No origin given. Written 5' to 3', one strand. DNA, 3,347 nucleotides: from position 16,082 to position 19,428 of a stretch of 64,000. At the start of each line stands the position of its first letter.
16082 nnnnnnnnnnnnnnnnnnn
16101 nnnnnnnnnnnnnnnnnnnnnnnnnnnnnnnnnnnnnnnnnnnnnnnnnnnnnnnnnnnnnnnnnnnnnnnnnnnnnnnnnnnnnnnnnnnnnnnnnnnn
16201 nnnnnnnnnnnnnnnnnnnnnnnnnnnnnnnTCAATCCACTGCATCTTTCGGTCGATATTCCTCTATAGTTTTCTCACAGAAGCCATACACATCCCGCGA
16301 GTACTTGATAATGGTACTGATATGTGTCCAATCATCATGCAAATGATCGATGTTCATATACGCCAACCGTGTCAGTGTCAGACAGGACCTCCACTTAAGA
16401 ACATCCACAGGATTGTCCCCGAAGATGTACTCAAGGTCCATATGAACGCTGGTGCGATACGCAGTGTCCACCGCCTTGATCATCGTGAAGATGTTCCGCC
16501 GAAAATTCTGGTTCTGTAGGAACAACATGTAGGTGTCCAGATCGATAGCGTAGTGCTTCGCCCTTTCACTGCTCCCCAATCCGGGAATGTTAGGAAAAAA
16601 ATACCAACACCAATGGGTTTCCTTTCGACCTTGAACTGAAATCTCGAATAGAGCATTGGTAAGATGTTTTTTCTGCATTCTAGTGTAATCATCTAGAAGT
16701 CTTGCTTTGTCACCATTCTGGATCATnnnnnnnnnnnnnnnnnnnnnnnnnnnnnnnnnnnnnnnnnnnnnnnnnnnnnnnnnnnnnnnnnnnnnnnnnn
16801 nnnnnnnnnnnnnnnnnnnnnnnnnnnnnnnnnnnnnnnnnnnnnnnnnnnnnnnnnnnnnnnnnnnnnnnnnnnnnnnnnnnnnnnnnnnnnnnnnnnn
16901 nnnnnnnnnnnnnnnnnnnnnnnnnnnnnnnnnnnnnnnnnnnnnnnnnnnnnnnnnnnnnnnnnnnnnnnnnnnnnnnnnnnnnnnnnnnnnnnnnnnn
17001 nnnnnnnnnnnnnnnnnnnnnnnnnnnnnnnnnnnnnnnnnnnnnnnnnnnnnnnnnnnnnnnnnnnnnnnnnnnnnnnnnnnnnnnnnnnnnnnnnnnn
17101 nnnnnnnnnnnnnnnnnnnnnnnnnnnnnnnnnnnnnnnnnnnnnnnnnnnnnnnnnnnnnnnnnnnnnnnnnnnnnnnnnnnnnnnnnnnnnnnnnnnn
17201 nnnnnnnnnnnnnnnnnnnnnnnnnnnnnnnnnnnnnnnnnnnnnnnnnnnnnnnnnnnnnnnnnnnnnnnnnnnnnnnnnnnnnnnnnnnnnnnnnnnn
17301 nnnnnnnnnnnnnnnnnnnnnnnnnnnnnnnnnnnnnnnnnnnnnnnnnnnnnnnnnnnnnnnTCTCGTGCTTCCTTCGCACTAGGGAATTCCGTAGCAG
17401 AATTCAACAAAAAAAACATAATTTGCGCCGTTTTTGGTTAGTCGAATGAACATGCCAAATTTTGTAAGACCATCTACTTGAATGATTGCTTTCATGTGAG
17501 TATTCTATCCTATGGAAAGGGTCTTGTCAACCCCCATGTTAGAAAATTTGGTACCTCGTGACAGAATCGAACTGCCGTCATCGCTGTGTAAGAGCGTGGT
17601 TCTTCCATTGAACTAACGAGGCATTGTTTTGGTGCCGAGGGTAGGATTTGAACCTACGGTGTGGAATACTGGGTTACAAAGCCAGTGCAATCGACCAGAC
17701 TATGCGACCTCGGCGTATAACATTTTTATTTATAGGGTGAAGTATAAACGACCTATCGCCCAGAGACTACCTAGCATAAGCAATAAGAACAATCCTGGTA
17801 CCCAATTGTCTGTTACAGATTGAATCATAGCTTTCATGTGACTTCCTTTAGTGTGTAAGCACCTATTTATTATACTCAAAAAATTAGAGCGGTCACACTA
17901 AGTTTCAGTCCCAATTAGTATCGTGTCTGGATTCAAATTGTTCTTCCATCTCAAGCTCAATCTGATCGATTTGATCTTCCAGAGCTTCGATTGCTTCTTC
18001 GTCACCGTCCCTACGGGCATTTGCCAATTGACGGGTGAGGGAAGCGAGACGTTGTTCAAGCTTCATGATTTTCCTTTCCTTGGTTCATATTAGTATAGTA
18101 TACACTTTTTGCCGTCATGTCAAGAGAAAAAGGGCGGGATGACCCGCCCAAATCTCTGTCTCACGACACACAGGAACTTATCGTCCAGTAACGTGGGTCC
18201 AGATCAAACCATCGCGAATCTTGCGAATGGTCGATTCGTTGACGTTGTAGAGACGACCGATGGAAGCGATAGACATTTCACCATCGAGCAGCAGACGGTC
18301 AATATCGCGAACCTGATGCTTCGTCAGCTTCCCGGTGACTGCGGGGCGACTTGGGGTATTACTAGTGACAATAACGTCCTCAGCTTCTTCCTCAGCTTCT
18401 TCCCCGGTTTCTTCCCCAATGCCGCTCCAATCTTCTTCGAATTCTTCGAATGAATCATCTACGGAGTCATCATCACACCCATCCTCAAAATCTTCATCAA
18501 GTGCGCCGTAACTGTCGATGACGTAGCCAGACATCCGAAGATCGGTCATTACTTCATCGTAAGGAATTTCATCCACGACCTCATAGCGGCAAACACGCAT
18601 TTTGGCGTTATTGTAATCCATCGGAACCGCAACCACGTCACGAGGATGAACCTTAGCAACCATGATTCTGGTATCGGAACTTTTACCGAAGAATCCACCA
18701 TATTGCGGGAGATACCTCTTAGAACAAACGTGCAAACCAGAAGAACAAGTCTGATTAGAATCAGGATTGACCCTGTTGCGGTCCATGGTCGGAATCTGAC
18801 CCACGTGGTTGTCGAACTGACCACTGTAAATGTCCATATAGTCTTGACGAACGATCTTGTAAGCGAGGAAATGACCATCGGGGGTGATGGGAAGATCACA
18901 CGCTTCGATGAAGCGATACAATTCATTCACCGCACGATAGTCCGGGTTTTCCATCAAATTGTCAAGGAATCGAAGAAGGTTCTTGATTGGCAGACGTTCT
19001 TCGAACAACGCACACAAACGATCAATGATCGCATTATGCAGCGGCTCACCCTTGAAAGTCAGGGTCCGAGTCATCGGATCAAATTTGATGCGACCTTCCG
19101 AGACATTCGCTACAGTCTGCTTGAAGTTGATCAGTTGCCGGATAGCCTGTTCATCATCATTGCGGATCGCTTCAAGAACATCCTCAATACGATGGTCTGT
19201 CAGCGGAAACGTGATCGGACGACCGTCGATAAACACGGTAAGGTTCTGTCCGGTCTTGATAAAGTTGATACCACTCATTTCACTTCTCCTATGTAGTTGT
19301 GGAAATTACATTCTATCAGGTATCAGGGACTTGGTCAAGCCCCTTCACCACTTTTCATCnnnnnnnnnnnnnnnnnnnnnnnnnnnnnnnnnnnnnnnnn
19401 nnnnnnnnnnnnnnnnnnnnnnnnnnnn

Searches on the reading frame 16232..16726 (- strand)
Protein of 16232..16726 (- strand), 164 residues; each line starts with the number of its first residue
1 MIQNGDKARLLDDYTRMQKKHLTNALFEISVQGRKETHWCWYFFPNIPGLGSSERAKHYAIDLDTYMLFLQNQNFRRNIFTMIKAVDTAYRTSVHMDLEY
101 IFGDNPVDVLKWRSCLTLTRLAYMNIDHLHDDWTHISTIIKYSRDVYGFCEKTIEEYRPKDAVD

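Call 66: search_protein_families(library=pfam, proteins=[window:16232-16726:-], max_evalue=0.001)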
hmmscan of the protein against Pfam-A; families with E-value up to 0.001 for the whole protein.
window:16232-16726:- (164 aa): 1 family
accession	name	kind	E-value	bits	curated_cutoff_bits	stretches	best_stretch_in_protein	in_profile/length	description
PF08837.16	DUF1810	-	6.6e-18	65.4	25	1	11-122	4-109/136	Protein of unknown function (DUF1810)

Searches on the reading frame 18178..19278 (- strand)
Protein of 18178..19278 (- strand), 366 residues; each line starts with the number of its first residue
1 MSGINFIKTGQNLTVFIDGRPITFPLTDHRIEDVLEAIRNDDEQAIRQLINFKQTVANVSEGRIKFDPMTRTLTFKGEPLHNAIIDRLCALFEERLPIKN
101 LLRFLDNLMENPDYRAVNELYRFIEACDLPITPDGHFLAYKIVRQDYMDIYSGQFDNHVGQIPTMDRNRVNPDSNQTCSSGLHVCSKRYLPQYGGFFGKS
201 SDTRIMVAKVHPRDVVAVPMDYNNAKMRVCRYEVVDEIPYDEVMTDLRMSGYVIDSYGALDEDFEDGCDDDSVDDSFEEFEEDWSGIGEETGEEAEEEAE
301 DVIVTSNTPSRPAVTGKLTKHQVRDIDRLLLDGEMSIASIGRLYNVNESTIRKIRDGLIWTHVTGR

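Call 58: search_protein_families(library=pfam, proteins=[window:18178-19278:-], max_evalue=0.001)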
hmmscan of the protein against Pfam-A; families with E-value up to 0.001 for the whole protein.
window:18178-19278:- (366 aa): 0 families

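Call 73: search_protein_families(library=phrogs, proteins=[window:18178-19278:-], max_evalue=0.001)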
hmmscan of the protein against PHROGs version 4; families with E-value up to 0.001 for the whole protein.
window:18178-19278:- (366 aa): 6 families
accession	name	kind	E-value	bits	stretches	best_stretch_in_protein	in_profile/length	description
phrog_609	-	lysis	3.9e-70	238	1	4-239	817-1045/1055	RIIB lysis inhibitor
phrog_11221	-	lysis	5.1e-49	168.8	1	9-242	12-241/543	RIIB lysis inhibitor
phrog_36818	-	lysis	2.1e-46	158.6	1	101-240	10-149/163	RIIB lysis inhibitor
phrog_3803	-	lysis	3.1e-45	156.3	1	11-238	286-512/530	RIIB lysis inhibitor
phrog_2886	-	lysis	2.5e-34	120.1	1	100-242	197-336/552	RIIB lysis inhibitor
phrog_59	-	DNA, RNA and nucleotide metabolism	0.00056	20.4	1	321-365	245-277/423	HNH endonuclease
